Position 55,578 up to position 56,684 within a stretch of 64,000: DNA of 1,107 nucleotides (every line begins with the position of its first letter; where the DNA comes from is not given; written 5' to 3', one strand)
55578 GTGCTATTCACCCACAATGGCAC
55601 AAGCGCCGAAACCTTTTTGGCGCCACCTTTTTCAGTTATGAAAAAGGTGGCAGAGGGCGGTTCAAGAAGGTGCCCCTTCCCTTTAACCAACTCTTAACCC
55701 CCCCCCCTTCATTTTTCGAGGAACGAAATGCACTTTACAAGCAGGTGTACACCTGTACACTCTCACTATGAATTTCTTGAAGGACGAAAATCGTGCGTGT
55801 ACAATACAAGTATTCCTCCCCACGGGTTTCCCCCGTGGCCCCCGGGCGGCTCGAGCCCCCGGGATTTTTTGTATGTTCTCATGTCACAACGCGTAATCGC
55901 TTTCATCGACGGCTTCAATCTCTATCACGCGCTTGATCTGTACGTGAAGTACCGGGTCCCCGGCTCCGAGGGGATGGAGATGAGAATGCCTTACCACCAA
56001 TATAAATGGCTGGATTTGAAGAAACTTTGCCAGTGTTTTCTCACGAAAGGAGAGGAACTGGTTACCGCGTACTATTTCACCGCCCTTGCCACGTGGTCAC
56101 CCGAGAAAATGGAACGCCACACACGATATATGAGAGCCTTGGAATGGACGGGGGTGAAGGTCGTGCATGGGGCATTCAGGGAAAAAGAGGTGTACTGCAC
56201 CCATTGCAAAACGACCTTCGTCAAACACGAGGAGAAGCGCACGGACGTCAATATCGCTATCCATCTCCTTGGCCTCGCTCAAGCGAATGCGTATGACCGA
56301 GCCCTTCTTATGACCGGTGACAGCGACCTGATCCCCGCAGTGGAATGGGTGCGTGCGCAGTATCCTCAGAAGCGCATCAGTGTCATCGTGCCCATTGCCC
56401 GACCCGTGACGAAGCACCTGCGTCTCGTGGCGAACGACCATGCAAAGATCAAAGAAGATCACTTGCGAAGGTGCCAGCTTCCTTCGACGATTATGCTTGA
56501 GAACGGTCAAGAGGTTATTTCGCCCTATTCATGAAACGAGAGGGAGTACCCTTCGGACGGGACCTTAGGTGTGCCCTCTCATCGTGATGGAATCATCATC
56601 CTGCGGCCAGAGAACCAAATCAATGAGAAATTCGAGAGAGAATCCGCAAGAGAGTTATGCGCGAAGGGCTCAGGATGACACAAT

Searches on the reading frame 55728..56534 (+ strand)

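Call 8: search_protein_families(library=pfam, proteins=[window:55728-56534:+])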
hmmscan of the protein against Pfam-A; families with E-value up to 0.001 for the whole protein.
window:55728-56534:+ (268 aa): 1 family
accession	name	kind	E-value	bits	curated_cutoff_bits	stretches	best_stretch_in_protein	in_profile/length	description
PF01936.24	NYN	-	2.4e-14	54.5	24.2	1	56-235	2-138/145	NYN domain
